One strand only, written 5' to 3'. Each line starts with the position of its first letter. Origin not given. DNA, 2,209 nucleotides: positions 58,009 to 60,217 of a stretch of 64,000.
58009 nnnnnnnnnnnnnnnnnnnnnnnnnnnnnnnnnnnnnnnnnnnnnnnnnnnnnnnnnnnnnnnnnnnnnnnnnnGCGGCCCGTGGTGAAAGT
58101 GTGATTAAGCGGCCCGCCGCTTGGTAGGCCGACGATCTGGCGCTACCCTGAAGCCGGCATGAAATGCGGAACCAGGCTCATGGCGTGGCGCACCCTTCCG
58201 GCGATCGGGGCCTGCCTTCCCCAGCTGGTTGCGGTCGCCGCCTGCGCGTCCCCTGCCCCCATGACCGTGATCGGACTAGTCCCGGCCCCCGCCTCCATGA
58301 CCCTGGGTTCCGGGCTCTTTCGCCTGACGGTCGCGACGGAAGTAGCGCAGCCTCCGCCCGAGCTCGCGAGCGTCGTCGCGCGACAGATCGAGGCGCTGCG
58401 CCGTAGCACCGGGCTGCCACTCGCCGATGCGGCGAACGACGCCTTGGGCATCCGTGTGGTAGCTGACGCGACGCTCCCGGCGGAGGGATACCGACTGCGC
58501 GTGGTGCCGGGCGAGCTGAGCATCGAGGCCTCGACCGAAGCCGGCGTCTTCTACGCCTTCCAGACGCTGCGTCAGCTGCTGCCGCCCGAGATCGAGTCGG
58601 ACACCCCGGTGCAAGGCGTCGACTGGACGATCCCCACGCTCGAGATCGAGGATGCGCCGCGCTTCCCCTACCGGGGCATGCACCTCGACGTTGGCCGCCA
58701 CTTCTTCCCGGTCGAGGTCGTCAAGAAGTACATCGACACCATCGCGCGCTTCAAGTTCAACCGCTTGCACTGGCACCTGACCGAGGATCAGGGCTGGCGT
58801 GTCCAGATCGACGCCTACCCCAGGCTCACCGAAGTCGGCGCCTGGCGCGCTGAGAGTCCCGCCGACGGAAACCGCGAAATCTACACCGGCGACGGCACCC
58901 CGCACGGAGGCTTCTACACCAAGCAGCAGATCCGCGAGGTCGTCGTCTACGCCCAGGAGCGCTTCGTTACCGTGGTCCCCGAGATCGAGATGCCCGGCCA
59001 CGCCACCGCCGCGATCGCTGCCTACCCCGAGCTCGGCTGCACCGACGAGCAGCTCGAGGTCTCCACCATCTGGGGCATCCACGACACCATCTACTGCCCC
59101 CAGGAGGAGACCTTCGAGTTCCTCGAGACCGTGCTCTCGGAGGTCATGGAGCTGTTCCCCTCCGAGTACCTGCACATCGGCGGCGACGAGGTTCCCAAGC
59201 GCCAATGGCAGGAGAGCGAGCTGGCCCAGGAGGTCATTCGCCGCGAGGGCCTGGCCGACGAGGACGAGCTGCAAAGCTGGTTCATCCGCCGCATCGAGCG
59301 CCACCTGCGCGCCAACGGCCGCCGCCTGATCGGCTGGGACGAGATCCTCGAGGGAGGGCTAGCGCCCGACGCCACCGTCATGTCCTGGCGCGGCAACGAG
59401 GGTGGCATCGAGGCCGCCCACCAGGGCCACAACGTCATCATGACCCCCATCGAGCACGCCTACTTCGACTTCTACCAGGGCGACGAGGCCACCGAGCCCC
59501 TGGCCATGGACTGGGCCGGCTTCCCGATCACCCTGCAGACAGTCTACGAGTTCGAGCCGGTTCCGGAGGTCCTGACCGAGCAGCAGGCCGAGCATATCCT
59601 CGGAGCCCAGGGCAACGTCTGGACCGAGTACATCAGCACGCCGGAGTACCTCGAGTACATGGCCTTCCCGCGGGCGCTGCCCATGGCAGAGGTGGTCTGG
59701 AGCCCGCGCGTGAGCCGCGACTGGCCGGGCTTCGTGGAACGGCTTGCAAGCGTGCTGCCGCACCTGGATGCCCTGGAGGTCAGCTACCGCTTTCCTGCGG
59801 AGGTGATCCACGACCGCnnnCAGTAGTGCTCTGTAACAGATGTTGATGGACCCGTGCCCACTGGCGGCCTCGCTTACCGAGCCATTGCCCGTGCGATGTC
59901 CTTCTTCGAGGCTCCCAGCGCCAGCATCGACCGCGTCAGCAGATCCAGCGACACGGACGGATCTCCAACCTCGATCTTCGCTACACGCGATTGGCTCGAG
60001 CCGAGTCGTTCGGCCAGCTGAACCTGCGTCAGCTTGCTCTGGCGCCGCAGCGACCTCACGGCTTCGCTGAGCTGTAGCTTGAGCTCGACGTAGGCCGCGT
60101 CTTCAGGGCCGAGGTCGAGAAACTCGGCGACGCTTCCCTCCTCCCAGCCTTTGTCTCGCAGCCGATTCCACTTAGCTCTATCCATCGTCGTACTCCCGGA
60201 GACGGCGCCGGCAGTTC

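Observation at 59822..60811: Decayed toxin-antitoxin islet: intact HigA-like antitoxin with truncated HigB, plus HicB/HicA remnants, bounded by an IS630-like solo end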

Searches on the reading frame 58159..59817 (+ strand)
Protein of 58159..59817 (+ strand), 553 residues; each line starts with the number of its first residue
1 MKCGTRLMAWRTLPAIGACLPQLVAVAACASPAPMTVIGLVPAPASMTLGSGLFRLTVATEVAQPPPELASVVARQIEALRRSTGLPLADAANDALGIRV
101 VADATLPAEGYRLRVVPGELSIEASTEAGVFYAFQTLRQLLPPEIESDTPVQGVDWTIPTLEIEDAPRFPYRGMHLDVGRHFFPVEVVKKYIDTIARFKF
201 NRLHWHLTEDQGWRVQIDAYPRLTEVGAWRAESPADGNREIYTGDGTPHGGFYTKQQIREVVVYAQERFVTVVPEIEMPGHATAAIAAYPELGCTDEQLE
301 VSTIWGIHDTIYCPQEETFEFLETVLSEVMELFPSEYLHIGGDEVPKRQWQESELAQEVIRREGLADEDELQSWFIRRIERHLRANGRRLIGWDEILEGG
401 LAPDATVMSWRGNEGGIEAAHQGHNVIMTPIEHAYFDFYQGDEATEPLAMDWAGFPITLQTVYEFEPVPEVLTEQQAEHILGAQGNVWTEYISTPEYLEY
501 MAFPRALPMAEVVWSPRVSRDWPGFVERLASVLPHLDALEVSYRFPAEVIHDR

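Call 17: find_related_loci(query=window:58159-59817:+, collection=genome_contigs, flank=6000)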
Query window:58159-59817:+ (553 aa) in genome_contigs; peptide patterns used: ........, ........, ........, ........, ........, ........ (x = any residue, [..] = any of these).
600 stretches matched a pattern (row limit reached: there are more); 594 encode a relative of the query (tblastn E <= 1e-3); the best 80 are kept; 80 distinct loci.
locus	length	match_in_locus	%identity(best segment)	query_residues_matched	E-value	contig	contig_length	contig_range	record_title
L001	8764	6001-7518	61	40-546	0e+0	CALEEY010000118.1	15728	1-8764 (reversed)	MAG TPA_asm: uncultured Bacteroidetes bacterium isolate ERR2206758_bin.61_CONCOCT_v1.1_MAG genome assembly, contig: ERZ8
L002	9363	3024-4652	56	19-546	0e+0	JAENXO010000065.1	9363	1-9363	MAG: Gemmatimonadetes bacterium isolate 14_8_m_bin36 k141_386737_length_9363_cov_318.9211, whole genome shotgun sequence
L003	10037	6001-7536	58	39-546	0e+0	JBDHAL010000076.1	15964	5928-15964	MAG: Gemmatimonadota bacterium isolate M3-44_Bin_235 M3-44_Bin_235_scaffold_20178, whole genome shotgun sequence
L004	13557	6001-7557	58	20-546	0e+0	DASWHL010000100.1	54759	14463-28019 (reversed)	MAG TPA_asm: Gemmatimonadales bacterium isolate SMAG_U2841 k141_611284, whole genome shotgun sequence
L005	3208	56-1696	54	6-546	0e+0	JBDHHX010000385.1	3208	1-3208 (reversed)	MAG: Gemmatimonadota bacterium isolate M8-62_Bin_360 M8-62_Bin_360_scaffold_222538, whole genome shotgun sequence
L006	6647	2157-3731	55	28-546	0e+0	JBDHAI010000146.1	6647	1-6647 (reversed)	MAG: Gemmatimonadota bacterium isolate M3-44_Bin_197 M3-44_Bin_197_scaffold_61814, whole genome shotgun sequence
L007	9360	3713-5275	56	40-546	0e+0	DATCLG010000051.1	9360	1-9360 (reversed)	MAG TPA_asm: Longimicrobiales bacterium isolate SMAG_U7116 k141_372107, whole genome shotgun sequence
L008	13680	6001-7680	55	17-546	0e+0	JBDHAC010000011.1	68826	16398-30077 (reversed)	MAG: Gemmatimonadota bacterium isolate M3-44_Bin_136 M3-44_Bin_136_scaffold_745, whole genome shotgun sequence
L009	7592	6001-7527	57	30-546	0e+0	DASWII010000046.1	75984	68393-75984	MAG TPA_asm: Gemmatimonadales bacterium isolate SMAG_U2865 k141_3429192, whole genome shotgun sequence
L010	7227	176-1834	54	13-546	0e+0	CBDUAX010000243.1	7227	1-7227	MAG TPA_asm: uncultured bacterium isolate ERR2431952_binner23_Refined_41 genome assembly, contig: ERZ23880211.11624, who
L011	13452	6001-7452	58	40-544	0e+0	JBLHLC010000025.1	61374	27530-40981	MAG: Rhodothermales bacterium isolate 3300054698_137 Ga0535670_0000382, whole genome shotgun sequence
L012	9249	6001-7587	55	24-553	0e+0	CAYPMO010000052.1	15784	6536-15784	MAG TPA_asm: uncultured Gemmatimonadaceae bacterium isolate binchicken_co116_382 genome assembly, contig: NODE_3749_leng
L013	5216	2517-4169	55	11-546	0e+0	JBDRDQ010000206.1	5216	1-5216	MAG: Gemmatimonadota bacterium isolate MEGAHIT-group-1.259 k141_2013592, whole genome shotgun sequence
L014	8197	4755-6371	52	11-543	0e+0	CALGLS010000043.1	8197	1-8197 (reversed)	MAG: uncultured Saprospiraceae bacterium isolate H3_Bin_METABAT__84_sub_1 genome assembly, contig: c_000001796651, whole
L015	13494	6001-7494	56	40-546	0e+0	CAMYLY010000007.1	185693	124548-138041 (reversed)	MAG: uncultured Gemmatimonadales bacterium isolate ES_M_Gemmatimonadota_04 genome assembly, contig: scaffold_113, whole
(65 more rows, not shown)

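Call 48: search_protein_families(library=pfam, max_evalue=1, proteins=[window:58159-59817:+])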
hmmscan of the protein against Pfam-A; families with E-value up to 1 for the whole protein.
window:58159-59817:+ (553 aa): 3 families
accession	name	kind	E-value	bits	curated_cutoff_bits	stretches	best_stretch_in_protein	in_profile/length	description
PF00728.28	Glyco_hydro_20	-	2.8e-121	405.6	22.3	1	169-516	1-347/348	Glycosyl hydrolase family 20, catalytic domain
PF02838.20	Glyco_hydro_20b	-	8.5e-22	78.7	26.1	1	39-166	3-124/124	Glycosyl hydrolase family 20, domain 2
PF14845.11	Glycohydro_20b2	-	0.018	16.2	27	1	109-140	98-130/130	beta-acetyl hexosaminidase like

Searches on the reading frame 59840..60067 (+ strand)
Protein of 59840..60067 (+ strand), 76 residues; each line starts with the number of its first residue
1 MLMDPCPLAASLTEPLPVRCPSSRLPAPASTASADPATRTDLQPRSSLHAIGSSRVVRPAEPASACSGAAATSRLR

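Call 73: search_protein_families(library=pfam, max_evalue=1, proteins=[window:59840-60067:+])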
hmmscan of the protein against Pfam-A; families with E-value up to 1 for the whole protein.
seq(76 aa): 0 families
